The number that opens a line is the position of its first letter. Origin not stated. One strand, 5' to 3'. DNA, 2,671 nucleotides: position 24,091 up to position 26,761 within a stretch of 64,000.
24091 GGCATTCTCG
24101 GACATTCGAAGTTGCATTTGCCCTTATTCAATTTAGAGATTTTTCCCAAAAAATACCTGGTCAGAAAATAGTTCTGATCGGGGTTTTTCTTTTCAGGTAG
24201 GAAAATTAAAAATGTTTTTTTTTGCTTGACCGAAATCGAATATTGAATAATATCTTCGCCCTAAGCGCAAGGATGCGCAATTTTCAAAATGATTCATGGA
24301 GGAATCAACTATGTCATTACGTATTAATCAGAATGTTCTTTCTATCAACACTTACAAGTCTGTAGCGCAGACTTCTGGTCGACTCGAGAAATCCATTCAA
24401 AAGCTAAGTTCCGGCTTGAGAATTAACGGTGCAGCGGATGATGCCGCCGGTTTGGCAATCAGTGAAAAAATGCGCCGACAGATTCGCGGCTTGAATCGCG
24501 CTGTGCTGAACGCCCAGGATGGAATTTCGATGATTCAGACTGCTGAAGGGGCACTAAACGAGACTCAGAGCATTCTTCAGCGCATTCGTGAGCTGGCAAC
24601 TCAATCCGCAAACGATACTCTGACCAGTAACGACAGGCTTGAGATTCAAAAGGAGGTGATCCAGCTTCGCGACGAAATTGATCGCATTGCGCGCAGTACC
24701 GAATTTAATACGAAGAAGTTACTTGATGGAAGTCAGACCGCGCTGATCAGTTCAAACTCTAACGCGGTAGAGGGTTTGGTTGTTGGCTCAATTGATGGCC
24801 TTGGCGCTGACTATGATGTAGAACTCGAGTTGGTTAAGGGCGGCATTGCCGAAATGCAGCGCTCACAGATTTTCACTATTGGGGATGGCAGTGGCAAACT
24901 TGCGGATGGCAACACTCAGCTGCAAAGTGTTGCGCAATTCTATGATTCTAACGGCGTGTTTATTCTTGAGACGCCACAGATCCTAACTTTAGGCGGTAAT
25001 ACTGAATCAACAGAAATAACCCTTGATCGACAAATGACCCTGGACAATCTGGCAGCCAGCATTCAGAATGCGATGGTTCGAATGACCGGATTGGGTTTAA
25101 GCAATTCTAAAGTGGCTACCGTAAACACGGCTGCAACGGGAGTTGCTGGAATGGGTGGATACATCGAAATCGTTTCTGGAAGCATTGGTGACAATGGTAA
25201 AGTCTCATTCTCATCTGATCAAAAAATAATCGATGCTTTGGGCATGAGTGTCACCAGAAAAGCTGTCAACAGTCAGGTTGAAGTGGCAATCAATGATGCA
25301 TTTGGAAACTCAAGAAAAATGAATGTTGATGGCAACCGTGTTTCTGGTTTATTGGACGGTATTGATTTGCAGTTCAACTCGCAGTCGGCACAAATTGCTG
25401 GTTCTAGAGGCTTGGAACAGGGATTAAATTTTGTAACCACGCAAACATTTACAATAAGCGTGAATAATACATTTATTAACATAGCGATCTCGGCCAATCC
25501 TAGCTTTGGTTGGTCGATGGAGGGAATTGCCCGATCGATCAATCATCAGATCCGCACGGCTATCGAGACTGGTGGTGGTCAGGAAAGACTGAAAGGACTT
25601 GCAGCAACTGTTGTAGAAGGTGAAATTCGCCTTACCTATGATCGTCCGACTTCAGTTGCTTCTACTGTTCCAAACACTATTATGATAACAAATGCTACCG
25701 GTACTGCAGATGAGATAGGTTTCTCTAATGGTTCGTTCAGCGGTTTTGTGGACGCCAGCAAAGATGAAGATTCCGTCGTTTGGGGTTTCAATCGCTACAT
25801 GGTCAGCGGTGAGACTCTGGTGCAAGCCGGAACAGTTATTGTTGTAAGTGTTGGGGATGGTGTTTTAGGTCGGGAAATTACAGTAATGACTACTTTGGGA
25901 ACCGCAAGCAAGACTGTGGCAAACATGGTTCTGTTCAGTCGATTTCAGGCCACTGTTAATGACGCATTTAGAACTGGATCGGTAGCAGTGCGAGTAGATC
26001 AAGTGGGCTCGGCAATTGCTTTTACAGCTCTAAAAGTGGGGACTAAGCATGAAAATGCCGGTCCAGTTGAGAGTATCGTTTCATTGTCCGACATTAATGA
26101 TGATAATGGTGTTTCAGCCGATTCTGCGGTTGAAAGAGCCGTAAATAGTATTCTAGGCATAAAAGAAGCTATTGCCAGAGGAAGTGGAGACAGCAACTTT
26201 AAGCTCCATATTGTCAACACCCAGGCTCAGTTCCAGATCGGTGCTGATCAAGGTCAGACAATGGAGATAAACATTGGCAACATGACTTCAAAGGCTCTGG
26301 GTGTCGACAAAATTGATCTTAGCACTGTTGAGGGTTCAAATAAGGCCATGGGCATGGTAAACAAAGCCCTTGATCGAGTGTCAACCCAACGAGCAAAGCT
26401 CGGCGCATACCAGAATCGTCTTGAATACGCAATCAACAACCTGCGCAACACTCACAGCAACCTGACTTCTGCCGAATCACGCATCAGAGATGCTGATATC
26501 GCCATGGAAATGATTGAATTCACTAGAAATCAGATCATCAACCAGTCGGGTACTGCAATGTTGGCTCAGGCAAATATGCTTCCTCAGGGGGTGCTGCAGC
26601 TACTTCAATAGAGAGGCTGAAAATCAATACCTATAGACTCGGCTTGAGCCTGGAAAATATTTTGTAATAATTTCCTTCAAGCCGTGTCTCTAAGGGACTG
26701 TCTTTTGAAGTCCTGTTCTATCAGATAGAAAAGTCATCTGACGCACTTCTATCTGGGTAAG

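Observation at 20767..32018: Conserved bipartite CsrA-type leader (GGA hairpin plus GGA-containing SD) upstream of five flagellin paralogs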

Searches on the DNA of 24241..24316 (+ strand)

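Call 24: build_rna_model(alignment_id=A2, structure=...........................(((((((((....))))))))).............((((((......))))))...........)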
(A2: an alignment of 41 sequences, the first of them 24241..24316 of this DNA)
Model R1 built from alignment A2 (41 sequences, 91 columns); structure: as given.
model positions 78; base pairs 15; branch points 1; effective number of sequences 15.59; information 0.726 bits per position. Calibrated on 0.2 Mb of random sequence (short: E-values are rough).
structure used (alignment columns):
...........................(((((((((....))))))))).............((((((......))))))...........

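Call 25: search_with_rna_model(model_id=R1, source=window, filters=off, max_evalue=10, show_alignments=0)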
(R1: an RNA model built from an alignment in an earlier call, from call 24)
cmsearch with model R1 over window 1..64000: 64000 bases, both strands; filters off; matches with E-value up to 10: 16.
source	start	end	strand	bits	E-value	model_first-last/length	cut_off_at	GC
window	29427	29505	+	67.2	1.8e-20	1-78/78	no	0.44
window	24239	24316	+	63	5e-19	1-78/78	no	0.36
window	31948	32021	+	62.6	6.9e-19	1-78/78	no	0.47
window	26853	26936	+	55.1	2.7e-16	1-78/78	no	0.39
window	34420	34493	+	54.8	3.4e-16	1-78/78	no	0.36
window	20741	20814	+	49.4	2.4e-14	1-78/78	no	0.45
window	4479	4552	+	10.7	0.46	1-78/78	no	0.39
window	20726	20806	-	9.3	1.3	1-78/78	no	0.38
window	26902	26968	-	9.1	1.6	1-78/78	no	0.33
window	14674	14751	-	9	1.7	1-78/78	no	0.44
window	61760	61835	-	8.8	2.1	1-78/78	no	0.38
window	47681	47736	-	7.9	4.1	1-78/78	no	0.36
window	5085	5173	-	7.8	4.4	1-78/78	no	0.47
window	34286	34378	+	7.4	6.2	1-78/78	no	0.32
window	17472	17567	+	7.3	6.5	1-78/78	no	0.39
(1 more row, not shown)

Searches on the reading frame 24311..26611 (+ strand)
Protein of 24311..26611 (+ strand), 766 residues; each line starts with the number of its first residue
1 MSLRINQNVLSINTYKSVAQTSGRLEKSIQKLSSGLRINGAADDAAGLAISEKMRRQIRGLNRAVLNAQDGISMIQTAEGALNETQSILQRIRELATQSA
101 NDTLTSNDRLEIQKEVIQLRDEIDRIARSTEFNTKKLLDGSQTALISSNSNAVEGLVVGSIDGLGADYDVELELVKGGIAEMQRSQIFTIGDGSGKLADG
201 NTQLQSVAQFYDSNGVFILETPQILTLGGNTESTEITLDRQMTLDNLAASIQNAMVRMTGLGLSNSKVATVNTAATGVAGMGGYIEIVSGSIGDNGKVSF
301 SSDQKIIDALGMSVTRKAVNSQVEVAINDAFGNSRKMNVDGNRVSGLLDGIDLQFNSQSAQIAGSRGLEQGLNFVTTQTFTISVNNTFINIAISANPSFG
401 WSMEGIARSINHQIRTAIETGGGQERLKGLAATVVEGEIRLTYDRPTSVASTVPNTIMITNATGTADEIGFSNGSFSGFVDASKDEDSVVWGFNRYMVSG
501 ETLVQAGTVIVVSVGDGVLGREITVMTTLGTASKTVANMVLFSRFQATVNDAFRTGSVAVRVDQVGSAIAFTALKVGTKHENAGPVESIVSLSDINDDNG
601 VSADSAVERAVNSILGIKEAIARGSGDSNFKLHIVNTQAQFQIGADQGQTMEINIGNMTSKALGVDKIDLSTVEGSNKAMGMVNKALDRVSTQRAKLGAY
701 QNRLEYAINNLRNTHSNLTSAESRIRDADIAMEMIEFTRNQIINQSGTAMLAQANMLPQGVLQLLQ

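Call 9: search_protein_families(library=pfam, proteins=[window:24311-26611:+])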
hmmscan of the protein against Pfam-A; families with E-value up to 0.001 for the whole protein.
window:24311-26611:+ (766 aa): 2 families
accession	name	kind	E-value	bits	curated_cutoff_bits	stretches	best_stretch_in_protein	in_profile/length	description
PF00669.25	Flagellin_N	-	4.3e-45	153.6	26.6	1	5-143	1-139/139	Bacterial flagellin N-terminal helical region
PF00700.27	Flagellin_C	-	4.3e-27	94.7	23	1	680-765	1-86/86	Bacterial flagellin C-terminal helical region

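Call 17: find_related_loci(query=window:24311-26611:+, collection=genome_contigs, flank=10000)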
Query window:24311-26611:+ (766 aa) in genome_contigs; peptide patterns used: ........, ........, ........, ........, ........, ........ (x = any residue, [..] = any of these).
125 stretches matched a pattern; 11 encode a relative of the query (tblastn E <= 1e-3); 11 distinct loci.
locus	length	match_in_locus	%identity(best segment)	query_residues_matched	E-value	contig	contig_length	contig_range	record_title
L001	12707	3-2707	62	1-766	0e+0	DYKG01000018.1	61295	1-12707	MAG TPA_asm: Candidatus Methylomirabilis sp. isolate SulCav_AS07-7_4_47_145 SulCav_AS07_7_375_length_61295_cov_90_645901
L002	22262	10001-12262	60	1-765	0e+0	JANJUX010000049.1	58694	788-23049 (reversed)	MAG: Candidatus Riflebacteria bacterium isolate RXS2_metabat.bin.35 RXS2_k141_197782, whole genome shotgun sequence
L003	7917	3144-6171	63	1-766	0e+0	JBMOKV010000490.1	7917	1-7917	MAG: Candidatus Rifleibacteriota bacterium isolate Betzabe_MAG007 MAG007_490, whole genome shotgun sequence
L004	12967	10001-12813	64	1-765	0e+0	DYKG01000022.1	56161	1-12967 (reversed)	MAG TPA_asm: Candidatus Methylomirabilis sp. isolate SulCav_AS07-7_4_47_145 SulCav_AS07_7_453_length_56161_cov_99_990999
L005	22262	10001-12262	60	1-765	0e+0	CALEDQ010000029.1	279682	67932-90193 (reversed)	MAG TPA_asm: uncultured bacterium isolate SRR3330203_bin.17_CONCOCT_v1.1_MAG genome assembly, contig: ERZ724088.23, whol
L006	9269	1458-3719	59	1-766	0e+0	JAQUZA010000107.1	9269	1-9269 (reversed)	MAG: Candidatus Riflebacteria bacterium isolate STD2_25 NODE_29899_length_9269_cov_3.246007_Sandtown_D2, whole genome sh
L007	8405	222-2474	62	1-765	0e+0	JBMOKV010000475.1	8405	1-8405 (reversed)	MAG: Candidatus Rifleibacteriota bacterium isolate Betzabe_MAG007 MAG007_475, whole genome shotgun sequence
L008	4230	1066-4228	55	1-765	0e+0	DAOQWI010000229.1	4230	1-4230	MAG TPA_asm: Candidatus Ozemobacteraceae bacterium isolate AMR_MDS_1066 NODE_21383_length_4230_cov_8.586108, whole genom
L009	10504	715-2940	50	1-766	0e+0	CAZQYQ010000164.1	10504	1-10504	MAG TPA_asm: uncultured bacterium isolate SRP089250_co1_29 genome assembly, contig: NODE_11458_length_10504_cov_3.542923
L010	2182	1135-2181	100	1-349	0e+0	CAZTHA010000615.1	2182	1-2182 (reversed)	MAG TPA_asm: uncultured bacterium isolate binchicken_co108_60 genome assembly, contig: NODE_96863_length_2182_cov_4.3074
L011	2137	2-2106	94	1-766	2e-169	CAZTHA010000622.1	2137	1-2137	MAG TPA_asm: uncultured bacterium isolate binchicken_co108_60 genome assembly, contig: NODE_99643_length_2137_cov_2.4284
